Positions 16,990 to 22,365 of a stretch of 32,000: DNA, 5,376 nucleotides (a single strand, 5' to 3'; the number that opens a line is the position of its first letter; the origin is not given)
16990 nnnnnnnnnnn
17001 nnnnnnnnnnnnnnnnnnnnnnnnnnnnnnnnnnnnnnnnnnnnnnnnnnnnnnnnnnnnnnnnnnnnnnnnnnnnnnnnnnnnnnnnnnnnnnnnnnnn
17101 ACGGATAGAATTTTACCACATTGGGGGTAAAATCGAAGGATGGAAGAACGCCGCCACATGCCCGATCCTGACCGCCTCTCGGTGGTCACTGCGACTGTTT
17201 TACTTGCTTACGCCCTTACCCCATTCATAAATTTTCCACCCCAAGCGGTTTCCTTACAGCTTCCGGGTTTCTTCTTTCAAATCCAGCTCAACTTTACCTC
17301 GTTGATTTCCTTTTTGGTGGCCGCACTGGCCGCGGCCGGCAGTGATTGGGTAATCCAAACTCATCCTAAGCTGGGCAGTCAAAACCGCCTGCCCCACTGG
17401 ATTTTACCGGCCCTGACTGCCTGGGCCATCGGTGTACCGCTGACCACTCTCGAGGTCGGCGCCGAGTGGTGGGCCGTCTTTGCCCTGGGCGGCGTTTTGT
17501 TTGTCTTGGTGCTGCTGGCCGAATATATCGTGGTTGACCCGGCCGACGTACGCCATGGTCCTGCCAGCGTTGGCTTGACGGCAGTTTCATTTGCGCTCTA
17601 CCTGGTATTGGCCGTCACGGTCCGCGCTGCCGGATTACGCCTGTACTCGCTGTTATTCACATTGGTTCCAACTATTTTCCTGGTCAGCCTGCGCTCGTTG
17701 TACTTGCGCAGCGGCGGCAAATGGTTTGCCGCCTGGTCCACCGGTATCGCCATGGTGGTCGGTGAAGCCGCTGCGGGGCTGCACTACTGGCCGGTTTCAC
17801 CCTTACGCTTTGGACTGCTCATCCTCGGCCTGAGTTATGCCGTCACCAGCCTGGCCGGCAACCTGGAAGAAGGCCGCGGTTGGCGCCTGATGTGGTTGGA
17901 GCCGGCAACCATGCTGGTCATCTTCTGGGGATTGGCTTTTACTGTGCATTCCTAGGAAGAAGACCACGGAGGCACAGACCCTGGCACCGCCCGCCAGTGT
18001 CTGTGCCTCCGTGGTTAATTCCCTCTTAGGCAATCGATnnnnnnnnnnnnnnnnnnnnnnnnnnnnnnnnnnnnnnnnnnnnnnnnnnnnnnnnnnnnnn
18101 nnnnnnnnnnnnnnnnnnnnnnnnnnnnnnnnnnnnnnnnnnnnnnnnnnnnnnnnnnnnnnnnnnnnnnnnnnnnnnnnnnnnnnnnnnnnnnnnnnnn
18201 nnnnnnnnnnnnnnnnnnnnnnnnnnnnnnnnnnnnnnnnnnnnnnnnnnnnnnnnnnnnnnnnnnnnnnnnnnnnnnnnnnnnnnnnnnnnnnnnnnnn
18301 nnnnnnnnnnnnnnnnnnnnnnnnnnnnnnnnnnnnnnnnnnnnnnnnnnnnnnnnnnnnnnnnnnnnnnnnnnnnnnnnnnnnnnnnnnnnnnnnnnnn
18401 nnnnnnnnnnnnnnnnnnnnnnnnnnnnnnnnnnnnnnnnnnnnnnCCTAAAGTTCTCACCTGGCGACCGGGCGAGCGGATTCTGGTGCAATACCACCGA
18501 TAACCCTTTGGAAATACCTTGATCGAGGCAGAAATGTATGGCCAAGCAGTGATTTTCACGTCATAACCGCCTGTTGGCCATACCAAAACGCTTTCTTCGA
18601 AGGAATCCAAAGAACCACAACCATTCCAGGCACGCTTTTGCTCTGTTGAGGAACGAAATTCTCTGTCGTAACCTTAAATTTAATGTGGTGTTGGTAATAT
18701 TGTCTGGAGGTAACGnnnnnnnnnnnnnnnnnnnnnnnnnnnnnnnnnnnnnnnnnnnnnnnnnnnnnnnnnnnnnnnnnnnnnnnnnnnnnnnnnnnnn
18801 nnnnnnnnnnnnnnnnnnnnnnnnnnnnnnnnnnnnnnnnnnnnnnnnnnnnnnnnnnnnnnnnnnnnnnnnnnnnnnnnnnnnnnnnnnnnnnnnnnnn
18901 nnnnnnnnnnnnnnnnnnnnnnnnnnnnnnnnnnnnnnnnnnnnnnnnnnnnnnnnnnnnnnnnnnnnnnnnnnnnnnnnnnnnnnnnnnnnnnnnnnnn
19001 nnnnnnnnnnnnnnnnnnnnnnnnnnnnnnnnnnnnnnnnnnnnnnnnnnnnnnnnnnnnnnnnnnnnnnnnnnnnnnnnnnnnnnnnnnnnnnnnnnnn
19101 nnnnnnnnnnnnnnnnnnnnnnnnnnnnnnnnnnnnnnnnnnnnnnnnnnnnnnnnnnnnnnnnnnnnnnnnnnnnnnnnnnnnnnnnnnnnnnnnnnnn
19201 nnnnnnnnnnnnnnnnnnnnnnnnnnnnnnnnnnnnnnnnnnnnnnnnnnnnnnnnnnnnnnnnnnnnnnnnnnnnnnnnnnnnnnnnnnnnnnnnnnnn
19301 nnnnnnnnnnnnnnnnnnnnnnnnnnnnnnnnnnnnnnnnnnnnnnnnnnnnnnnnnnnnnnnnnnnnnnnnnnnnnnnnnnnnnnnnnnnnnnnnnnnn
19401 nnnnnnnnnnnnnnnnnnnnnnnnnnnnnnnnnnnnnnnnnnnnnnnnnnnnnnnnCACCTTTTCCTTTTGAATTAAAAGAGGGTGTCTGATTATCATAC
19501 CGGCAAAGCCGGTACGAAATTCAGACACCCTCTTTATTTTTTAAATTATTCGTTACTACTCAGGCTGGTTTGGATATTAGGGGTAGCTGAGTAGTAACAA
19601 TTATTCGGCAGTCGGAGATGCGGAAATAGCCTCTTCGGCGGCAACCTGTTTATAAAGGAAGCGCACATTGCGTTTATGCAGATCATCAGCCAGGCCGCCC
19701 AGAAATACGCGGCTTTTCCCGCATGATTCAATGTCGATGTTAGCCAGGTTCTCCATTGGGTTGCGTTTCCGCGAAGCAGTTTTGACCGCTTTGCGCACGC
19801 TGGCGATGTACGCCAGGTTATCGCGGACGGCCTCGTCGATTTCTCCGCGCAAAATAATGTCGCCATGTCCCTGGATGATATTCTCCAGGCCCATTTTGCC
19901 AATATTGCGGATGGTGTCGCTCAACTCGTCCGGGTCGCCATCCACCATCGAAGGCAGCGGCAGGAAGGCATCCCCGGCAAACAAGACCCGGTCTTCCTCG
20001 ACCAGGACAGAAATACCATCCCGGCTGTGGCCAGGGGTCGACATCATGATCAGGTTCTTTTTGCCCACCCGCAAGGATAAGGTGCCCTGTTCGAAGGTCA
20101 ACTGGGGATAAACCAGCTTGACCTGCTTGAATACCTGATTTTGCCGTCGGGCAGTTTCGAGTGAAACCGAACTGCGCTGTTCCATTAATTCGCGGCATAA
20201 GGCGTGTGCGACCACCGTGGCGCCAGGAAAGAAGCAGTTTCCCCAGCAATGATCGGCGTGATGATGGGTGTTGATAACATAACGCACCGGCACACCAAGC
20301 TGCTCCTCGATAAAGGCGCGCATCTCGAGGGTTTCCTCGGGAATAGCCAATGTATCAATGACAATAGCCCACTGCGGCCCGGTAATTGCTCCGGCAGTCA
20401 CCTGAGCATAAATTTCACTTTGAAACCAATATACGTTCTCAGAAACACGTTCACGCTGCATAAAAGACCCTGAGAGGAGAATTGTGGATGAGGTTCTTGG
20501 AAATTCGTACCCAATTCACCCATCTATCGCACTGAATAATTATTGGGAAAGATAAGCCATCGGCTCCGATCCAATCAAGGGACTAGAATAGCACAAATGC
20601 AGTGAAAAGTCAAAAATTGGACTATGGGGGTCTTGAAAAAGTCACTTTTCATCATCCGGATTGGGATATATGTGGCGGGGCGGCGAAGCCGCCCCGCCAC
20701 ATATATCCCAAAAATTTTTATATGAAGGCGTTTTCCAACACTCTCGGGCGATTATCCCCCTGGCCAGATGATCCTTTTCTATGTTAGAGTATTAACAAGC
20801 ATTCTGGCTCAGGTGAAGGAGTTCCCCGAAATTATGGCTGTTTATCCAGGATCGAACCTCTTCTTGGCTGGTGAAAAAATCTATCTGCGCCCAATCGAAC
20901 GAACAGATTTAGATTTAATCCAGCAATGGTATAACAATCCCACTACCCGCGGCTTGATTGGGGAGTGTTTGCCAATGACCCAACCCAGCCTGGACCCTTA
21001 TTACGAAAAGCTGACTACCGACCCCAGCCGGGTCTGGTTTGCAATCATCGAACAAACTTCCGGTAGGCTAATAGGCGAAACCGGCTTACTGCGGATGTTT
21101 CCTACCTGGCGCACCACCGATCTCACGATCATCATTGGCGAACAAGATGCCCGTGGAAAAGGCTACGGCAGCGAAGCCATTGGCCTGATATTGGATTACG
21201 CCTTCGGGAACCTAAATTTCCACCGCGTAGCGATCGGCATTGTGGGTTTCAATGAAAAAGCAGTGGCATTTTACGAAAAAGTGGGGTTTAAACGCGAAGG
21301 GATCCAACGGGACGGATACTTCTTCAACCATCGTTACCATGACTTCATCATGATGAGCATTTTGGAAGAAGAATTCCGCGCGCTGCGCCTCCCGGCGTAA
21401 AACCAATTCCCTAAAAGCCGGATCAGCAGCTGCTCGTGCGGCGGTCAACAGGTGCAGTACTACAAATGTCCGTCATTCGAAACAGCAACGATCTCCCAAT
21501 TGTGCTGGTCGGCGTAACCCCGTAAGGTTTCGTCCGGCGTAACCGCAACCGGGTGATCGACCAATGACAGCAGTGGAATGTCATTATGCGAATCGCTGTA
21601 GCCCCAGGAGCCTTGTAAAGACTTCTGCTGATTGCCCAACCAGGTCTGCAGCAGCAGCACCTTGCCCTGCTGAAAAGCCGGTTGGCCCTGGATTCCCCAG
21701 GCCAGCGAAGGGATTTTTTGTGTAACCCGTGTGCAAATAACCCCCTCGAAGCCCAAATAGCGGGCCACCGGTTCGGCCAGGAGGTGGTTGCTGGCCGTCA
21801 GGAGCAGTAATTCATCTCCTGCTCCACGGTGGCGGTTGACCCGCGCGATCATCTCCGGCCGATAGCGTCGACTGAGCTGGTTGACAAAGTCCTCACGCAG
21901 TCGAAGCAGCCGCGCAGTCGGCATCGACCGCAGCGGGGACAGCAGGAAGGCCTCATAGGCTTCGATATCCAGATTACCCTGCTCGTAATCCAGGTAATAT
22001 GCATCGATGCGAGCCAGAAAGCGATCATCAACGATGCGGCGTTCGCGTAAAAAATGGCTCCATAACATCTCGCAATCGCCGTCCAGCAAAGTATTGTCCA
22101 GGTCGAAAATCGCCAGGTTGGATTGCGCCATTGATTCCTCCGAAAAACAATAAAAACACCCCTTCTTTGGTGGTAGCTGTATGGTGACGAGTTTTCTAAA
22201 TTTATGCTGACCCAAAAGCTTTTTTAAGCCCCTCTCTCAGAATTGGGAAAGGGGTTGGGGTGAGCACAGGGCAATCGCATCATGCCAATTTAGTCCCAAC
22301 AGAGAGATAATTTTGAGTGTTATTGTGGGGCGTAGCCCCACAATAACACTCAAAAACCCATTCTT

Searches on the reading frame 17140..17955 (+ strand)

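Call 5: search_protein_families(library=pfam, proteins=[window:17140-17955:+], max_evalue=0.001)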
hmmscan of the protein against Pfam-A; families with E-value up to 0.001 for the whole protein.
window:17140-17955:+ (271 aa): 1 family
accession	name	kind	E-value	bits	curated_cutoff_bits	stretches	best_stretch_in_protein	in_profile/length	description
PF18900.5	DUF5656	-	8.3e-19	68.3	23.3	1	44-240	13-213/242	Protein of unknown function (DUF5656)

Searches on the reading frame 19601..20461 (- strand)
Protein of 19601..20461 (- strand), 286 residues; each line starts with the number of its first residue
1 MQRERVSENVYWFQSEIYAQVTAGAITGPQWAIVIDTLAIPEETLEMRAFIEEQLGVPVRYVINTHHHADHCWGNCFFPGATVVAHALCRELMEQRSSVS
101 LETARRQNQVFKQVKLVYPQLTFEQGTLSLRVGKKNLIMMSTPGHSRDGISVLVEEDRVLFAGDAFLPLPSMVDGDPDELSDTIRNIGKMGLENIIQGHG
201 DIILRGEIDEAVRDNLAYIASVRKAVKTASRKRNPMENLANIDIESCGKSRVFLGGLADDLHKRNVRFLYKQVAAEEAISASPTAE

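Call 5: search_protein_families(library=pfam, proteins=[window:19601-20461:-], max_evalue=0.001)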
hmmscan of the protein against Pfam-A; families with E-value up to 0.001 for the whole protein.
window:19601-20461:- (286 aa): 1 family
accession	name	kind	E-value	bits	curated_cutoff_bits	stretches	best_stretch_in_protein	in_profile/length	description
PF00753.33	Lactamase_B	-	1.7e-19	70.9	22.7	1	20-176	5-161/196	Metallo-beta-lactamase superfamily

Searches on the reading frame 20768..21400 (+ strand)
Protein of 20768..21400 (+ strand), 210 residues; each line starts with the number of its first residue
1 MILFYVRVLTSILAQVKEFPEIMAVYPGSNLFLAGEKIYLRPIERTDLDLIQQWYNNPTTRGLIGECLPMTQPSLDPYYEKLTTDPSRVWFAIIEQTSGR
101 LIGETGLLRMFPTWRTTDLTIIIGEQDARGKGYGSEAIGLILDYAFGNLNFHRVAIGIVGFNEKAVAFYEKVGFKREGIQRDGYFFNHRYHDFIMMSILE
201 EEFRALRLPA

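Call 5: search_protein_families(library=pfam, proteins=[window:20768-21400:+], max_evalue=0.001)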
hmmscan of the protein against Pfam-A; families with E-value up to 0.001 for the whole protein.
window:20768-21400:+ (210 aa): 5 families
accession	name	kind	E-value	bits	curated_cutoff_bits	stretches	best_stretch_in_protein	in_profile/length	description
PF13302.13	Acetyltransf_3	-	5.7e-19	69.6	25.4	1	38-175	2-138/138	Acetyltransferase (GNAT) domain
PF13420.13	Acetyltransf_4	-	9.7e-15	55.4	24.3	1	40-194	1-154/155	Acetyltransferase (GNAT) domain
PF00583.31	Acetyltransf_1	-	7.8e-11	42.7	20.7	1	76-174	22-116/116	Acetyltransferase (GNAT) family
PF13523.12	Acetyltransf_8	-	3.8e-09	36.8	27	1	121-178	84-141/145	Acetyltransferase (GNAT) domain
PF13508.13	Acetyltransf_7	-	7.2e-06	26.7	27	1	87-175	3-83/84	Acetyltransferase (GNAT) domain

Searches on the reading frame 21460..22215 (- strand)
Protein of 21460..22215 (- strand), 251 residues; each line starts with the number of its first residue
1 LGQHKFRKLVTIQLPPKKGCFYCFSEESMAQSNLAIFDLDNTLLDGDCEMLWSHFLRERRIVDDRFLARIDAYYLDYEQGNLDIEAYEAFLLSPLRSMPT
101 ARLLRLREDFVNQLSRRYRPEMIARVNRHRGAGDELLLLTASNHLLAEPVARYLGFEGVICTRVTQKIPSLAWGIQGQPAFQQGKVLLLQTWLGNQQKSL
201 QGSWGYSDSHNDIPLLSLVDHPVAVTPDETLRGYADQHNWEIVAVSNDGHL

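Call 6: search_protein_families(library=pfam, proteins=[window:21460-22215:-], max_evalue=0.001)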
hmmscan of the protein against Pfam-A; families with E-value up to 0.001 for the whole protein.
window:21460-22215:- (251 aa): 2 families
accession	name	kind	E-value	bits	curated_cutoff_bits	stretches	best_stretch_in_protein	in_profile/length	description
PF12710.13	HAD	-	2.9e-31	109.8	27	1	35-216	1-188/189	haloacid dehalogenase-like hydrolase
PF00702.32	Hydrolase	-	3e-06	28.2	26.4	1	34-166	3-151/191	haloacid dehalogenase-like hydrolase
